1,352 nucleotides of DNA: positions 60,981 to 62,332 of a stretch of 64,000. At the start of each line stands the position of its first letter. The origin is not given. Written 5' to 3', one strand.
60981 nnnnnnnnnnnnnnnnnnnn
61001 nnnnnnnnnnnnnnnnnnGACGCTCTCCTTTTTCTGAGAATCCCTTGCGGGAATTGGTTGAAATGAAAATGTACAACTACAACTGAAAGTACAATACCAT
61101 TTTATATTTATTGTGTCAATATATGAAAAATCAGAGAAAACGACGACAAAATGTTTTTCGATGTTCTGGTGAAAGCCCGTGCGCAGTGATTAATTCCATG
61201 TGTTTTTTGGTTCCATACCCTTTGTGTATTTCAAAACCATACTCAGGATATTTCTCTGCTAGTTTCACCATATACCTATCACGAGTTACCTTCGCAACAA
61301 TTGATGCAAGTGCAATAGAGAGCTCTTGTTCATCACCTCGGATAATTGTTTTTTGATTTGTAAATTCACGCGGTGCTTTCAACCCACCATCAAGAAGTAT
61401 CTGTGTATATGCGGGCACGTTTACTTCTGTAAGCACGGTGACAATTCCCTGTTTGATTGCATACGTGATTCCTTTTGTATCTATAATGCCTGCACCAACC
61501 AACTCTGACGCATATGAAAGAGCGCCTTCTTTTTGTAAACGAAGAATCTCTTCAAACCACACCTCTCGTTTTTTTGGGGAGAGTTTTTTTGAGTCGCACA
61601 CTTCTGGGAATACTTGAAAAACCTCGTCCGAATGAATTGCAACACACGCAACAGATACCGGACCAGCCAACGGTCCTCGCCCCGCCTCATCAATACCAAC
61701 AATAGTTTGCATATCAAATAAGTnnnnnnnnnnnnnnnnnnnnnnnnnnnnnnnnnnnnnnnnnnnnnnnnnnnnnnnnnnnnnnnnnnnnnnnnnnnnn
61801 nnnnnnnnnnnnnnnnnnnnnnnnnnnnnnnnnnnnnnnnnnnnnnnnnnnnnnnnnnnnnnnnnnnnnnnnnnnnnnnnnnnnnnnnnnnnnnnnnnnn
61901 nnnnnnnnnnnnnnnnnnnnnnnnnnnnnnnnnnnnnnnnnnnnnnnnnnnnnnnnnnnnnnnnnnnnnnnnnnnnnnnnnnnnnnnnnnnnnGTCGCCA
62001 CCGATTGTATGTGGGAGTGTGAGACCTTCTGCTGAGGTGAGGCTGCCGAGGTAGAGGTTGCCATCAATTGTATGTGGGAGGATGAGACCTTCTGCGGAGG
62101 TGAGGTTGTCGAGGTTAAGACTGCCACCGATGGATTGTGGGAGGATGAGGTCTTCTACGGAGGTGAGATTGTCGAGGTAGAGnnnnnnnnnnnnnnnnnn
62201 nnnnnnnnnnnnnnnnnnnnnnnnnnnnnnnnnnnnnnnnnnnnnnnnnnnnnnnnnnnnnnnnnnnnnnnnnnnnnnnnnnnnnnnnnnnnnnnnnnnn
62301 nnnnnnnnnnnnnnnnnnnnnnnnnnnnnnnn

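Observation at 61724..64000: Tandem array of three near-identical leucine-rich-repeat paralogs downstream of rnhB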

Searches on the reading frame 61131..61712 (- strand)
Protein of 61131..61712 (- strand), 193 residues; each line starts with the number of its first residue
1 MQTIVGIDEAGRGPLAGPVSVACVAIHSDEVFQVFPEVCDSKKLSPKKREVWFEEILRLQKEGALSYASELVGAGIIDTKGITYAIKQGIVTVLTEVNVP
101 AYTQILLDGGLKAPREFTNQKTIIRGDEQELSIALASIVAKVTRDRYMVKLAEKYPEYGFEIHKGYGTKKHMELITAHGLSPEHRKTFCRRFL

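Call 8: search_protein_families(library=ncbifam, proteins=[window:61131-61712:-], max_evalue=0.1)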
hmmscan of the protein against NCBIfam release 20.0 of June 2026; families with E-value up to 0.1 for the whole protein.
window:61131-61712:- (193 aa): 10 families
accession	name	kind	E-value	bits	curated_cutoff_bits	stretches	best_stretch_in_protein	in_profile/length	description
NF000595.1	PRK00015.1-3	equivalog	2.2e-54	184.3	167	1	2-188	2-181/188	ribonuclease HII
NF000594.1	PRK00015.1-1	equivalog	5.6e-53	180.1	243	1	2-188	69-245/251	ribonuclease HII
NF010537.0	PRK13925.1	equivalog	4.1e-46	157.2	252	1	2-191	10-195/200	ribonuclease HII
NF000598.1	PRK00015.2-2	equivalog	1e-41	142.8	273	1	2-188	20-200/203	ribonuclease HII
NF000596.1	PRK00015.1-4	equivalog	4e-40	137.7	251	1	4-188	2-177/186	ribonuclease HII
NF010538.0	PRK13926.1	equivalog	2.7e-38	132.3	285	1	3-189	23-199/213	ribonuclease HII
NF000600.1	PRK00015.2-4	equivalog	8.2e-34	117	364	1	4-189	30-208/212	ribonuclease HII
NF011119.0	PRK14550.1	equivalog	4.2e-31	108.6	350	1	4-189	2-186/204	ribonuclease HII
TIGR00729.1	TIGR00729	equivalog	1.2e-17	64.6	123.3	1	4-159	1-168/207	ribonuclease HII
TIGR00716.1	rnhC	equivalog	3.1e-09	36.6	161.2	1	3-49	82-129/284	ribonuclease HIII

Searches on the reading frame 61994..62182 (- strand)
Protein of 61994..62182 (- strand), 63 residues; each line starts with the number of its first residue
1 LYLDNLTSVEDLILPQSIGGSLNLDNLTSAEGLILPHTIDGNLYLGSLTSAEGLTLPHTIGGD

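Call 52: search_solved_structures(query=A4, max_evalue=10, show_alignments=3)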
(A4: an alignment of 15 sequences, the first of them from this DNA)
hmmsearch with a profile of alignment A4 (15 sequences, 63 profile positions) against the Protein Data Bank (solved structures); distinct sequences matched with E-value up to 10: 0.
